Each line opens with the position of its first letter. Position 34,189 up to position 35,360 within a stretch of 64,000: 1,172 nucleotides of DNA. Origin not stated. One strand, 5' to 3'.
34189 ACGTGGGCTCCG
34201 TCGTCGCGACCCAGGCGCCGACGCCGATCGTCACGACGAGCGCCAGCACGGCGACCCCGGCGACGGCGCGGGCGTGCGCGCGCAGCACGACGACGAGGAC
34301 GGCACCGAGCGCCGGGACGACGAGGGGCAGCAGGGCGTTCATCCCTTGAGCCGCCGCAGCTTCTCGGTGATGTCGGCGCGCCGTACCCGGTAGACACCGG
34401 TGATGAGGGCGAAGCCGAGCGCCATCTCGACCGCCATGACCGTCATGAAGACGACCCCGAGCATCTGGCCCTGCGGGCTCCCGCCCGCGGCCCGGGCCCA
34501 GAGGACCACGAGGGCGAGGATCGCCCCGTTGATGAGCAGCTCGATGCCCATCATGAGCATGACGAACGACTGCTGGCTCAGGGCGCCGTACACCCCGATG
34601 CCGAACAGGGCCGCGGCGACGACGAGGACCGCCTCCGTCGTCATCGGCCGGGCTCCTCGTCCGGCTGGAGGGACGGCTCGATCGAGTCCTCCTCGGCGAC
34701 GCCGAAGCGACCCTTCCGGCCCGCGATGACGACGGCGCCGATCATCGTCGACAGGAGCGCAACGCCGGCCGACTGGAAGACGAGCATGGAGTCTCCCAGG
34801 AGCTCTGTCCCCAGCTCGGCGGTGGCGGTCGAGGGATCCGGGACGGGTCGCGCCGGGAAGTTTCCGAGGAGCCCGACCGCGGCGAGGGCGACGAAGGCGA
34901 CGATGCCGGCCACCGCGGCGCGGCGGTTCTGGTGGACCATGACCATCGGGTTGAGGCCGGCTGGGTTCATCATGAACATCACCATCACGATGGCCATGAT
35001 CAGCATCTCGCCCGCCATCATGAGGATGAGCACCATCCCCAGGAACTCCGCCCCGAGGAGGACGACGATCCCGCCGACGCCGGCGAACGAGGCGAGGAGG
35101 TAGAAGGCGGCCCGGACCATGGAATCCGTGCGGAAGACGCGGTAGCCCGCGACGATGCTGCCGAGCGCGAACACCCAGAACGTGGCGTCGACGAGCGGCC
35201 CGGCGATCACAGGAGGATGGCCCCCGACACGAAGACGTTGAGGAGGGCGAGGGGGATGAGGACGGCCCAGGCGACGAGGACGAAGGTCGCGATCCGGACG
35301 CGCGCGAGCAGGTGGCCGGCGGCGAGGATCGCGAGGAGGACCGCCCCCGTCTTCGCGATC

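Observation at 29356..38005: Stripped-down complex-I-like operon (YHS - NuoA - NuoB::NuoD - H - J - K - L - M - N) with no electron-input or Fe-S subunits, embedded among copper genes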

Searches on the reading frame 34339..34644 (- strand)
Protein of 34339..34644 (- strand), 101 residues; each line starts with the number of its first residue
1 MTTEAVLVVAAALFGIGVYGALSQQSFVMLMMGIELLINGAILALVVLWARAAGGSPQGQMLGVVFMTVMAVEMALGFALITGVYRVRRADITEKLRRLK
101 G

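Call 4: search_protein_families(library=pfam, max_evalue=0.01, proteins=[window:34339-34644:-])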
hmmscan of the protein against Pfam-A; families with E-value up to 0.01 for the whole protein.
window:34339-34644:- (101 aa): 1 family
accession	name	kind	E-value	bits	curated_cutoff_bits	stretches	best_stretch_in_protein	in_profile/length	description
PF00420.29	Oxidored_q2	-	7.1e-15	55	26.1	1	6-101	2-95/95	NADH-ubiquinone/plastoquinone oxidoreductase chain 4L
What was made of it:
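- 34339..34644 (-): NuoK/ND4L-like subunit (101 aa). Both canonical membrane glutamates are kept (GIELL, AVEMA), with conserved Met nearby (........, VMAVE). It is the most conserved subunit. Pfam Oxidored_q2 7e-15 (call 4).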

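Call 60: search_solved_structures(query=window:34339-34644:-, max_evalue=0.01, show_alignments=4)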
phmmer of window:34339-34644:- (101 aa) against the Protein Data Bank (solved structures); distinct sequences matched with E-value up to 0.01: 16.
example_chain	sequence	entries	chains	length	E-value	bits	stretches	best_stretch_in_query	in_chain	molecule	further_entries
6hum_E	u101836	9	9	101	9.7e-14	54.8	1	5-100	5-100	NAD(P)H-quinone oxidoreductase subunit 4L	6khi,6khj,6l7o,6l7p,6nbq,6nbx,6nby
4he8_K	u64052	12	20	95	3.5e-12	49.8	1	7-101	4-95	NADH-quinone oxidoreductase subunit 11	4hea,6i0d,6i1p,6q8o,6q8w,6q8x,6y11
8e9g_K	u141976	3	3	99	1.3e-10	44.8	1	5-95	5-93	NADH-quinone oxidoreductase subunit K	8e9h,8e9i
9grx_E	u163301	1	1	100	1.8e-10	44.3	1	2-90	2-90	NAD(P)H-quinone oxidoreductase subunit 4L, chloroplastic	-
7wff_E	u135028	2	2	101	4.4e-10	43.1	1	2-90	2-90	NAD(P)H-quinone oxidoreductase subunit 4L, chloroplastic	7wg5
3rko_K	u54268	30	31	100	7.7e-09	39.1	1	7-90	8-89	NADH-QUINONE OXIDOREDUCTASE SUBUNIT K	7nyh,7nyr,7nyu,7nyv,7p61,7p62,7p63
7eu3_E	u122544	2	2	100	2.2e-08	37.6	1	3-90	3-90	NAD(P)H-quinone oxidoreductase subunit 4L, chloroplastic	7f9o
9rbf_V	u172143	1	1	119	7.1e-07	32.8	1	7-86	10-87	NuoK-86 nascent peptide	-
8qby_K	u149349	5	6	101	1.4e-05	28.7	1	6-101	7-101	NADH-quinone oxidoreductase subunit K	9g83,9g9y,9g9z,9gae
9t5x_V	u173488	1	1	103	4.5e-05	27.1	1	7-78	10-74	NADH-quinone oxidoreductase subunit K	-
7aqq_K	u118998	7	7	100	6.1e-05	26.6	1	11-99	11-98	NADH dehydrogenase subunit 4L | NADH-ubiquinone oxidoreductase chain 4L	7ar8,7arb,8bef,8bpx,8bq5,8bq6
8e73_4L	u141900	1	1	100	0.00011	25.8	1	11-99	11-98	Nad4L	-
7a23_K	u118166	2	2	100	0.00016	25.3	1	11-99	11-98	Nad4Lm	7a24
7ar7_K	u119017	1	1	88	0.00052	23.7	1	11-88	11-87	NADH-ubiquinone oxidoreductase chain 4L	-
6x89_4L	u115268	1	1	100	0.00075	23.2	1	11-99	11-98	NU4L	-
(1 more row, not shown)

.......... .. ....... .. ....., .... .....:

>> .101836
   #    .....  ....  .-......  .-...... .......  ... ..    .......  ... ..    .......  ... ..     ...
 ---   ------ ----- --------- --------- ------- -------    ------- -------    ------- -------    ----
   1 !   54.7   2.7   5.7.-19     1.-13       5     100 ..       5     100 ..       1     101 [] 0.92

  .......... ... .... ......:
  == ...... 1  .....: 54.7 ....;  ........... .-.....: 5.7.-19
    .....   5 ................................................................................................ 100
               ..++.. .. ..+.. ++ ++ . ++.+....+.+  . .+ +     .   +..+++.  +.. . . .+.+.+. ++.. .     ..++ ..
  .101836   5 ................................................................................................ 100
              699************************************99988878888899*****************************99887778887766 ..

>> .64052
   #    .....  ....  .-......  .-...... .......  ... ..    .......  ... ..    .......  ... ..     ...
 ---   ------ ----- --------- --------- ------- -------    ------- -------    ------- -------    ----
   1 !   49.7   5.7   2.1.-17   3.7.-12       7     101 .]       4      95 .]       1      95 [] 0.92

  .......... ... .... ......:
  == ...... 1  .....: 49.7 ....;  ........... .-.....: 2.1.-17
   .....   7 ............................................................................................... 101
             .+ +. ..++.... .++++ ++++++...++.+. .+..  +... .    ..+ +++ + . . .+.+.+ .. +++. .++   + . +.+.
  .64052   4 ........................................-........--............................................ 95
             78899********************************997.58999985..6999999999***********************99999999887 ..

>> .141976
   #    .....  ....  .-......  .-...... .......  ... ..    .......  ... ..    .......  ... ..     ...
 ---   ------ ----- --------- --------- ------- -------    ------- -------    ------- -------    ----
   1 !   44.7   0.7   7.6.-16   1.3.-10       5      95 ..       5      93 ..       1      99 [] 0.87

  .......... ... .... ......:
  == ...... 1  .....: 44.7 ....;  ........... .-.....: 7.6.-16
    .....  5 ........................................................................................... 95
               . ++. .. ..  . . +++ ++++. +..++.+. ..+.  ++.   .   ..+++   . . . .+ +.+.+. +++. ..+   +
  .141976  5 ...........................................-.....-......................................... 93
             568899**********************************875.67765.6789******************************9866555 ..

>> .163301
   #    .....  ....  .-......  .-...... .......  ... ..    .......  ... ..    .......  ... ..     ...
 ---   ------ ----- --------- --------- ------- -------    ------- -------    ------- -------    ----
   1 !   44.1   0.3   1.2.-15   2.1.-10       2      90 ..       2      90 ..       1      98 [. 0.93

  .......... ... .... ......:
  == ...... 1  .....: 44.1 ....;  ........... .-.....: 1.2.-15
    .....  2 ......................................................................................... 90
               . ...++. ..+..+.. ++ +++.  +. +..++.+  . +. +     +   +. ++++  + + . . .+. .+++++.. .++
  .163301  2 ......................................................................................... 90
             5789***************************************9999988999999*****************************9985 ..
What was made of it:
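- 34339..34644 (-): Alignments (call 60).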

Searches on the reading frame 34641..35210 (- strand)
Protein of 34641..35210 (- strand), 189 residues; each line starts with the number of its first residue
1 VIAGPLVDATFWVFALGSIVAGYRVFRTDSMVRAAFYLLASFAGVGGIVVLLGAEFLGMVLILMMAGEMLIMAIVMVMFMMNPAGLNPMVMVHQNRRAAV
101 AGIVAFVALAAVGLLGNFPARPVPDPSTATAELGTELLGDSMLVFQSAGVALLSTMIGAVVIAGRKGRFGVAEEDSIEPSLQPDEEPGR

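Call 4: search_protein_families(library=pfam, max_evalue=0.01, proteins=[window:34641-35210:-])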
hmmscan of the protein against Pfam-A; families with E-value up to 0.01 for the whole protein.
window:34641-35210:- (189 aa): 1 family
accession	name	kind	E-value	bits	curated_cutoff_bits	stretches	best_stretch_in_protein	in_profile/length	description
PF00499.25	Oxidored_q3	-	7.4e-22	78.1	33.2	1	24-162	4-146/146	NADH-ubiquinone/plastoquinone oxidoreductase chain 6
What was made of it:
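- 34641..35210 (-): NuoJ/ND6-like subunit (189 aa) with a Met ladder in TM3 (M65, M69, M72, M76, M80, plus M64, M78, M81 and E68). The cytoplasmic loop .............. follows. Pfam Oxidored_q3 7e-22 (call 4).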

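Call 37: search_solved_structures(query=window:34641-35210:-, max_evalue=0.01, show_alignments=5)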
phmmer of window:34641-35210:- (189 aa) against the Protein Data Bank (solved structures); distinct sequences matched with E-value up to 0.01: 9.
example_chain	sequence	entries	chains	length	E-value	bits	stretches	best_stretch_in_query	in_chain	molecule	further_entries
9g83_J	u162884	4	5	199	8.9e-12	48.4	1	10-171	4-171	NADH-quinone oxidoreductase subunit J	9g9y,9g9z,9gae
8qby_J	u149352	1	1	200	9.4e-12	48.3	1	10-171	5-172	NADH-quinone oxidoreductase chain 10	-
6hum_G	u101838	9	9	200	1.6e-11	47.5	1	9-166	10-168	NADH dehydrogenase subunit 6 | NADH-quinone oxidoreductase subunit J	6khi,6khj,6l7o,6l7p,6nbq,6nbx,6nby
4he8_J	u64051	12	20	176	9.7e-06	28.7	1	19-171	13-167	NADH-quinone oxidoreductase subunit 10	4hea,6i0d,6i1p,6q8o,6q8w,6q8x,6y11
3rko_J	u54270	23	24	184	2.7e-05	27.3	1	9-171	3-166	NADH-QUINONE OXIDOREDUCTASE SUBUNIT J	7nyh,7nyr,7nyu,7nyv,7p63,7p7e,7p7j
7p61_J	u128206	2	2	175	6.3e-05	26.1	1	9-170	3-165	NADH-quinone oxidoreductase subunit J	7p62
7aqq_J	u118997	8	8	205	0.0003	23.9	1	18-105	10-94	NADH-ubiquinone oxidoreductase chain 6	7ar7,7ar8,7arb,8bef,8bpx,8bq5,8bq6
7a23_N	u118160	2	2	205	0.00035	23.7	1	18-105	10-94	Nad6m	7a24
7p64_J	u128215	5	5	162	0.0005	23.2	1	9-159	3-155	NADH-quinone oxidoreductase subunit J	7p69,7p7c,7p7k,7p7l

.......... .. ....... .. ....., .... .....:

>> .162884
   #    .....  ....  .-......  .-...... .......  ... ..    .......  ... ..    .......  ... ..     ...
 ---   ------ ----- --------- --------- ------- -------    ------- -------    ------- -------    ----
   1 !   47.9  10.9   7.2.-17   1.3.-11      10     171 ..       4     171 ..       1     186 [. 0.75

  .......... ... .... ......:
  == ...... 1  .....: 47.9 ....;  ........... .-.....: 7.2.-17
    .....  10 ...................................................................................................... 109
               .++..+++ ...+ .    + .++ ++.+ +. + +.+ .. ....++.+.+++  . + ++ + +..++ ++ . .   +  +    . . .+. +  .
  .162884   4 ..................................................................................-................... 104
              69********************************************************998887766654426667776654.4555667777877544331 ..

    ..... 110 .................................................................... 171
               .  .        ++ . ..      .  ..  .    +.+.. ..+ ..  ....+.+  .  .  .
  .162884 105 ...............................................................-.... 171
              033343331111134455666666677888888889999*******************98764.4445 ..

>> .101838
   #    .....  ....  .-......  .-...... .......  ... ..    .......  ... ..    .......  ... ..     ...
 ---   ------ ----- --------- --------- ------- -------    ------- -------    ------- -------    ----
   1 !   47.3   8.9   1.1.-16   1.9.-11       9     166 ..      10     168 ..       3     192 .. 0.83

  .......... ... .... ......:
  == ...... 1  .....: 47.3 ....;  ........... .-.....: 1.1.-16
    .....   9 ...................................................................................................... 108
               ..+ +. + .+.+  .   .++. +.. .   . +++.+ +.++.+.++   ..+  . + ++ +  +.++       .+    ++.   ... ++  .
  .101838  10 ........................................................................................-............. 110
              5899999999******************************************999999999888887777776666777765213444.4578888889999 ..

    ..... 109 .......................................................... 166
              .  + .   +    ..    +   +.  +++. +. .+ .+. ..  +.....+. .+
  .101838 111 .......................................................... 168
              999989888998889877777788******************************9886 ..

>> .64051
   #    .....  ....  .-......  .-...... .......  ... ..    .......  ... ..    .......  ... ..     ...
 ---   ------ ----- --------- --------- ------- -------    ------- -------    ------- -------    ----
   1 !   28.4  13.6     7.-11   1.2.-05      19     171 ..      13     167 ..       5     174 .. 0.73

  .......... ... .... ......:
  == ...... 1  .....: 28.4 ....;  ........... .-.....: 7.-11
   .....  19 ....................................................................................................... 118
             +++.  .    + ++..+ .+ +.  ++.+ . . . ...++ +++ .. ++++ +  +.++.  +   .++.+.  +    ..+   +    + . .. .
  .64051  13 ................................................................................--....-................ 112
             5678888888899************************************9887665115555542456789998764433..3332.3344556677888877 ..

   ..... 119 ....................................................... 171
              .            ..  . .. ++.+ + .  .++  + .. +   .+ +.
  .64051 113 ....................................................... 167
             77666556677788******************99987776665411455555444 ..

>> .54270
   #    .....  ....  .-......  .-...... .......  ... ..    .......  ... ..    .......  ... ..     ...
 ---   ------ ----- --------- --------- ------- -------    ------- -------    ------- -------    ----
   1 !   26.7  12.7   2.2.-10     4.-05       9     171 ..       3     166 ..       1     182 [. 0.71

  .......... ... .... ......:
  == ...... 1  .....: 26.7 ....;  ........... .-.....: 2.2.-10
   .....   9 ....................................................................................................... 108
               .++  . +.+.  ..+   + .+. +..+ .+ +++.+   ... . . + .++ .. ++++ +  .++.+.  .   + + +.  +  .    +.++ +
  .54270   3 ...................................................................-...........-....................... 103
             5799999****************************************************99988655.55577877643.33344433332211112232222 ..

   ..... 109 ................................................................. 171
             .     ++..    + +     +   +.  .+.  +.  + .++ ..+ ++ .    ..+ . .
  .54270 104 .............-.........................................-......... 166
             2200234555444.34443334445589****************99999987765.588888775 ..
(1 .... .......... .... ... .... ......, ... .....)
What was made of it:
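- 34641..35210 (-): Alignment to four canonical NuoJ chains (call 37).
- M65 aligns with complex I Tyr59 (call 37).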

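Call 49: find_homologous_proteins(query=window:34641-35210:-, max_evalue=0.001)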
Query window:34641-35210:- (189 aa): 1519 proteins with E <= 0.001 among 2866 candidates; the best 120 are listed.
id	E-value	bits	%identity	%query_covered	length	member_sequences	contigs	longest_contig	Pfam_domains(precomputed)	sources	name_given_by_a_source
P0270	1.6e-110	385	100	100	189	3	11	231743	PF00499.26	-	-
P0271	1.3e-96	339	88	98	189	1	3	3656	PF00499.26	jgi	jgi:NADH-quinone oxidoreductase subunit J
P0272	1.9e-96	339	85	100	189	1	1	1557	PF00499.26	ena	-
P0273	2.4e-96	338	88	98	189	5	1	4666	PF00499.26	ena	-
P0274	5.2e-95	334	85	99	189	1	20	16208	PF00499.26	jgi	jgi:NADH-quinone oxidoreductase subunit J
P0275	5.6e-95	334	85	99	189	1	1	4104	PF00499.26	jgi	jgi:NADH-quinone oxidoreductase subunit J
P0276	7.9e-95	334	85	100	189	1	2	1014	PF00499.26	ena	-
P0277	3.2e-94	332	84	100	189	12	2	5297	PF00499.26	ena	-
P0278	3.2e-94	332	84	100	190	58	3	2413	PF00499.26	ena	-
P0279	5.9e-94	331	84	100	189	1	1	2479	PF00499.26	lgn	-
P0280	1.2e-93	330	85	100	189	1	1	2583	PF00499.26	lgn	-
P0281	3.8e-93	328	85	98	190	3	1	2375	PF00499.26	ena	-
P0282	4.3e-93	328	85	98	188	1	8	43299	PF00499.26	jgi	jgi:NADH-quinone oxidoreductase subunit J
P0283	5.8e-93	327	85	98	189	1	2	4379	PF00499.26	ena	-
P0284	1.6e-92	326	83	98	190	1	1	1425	PF00499.26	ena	-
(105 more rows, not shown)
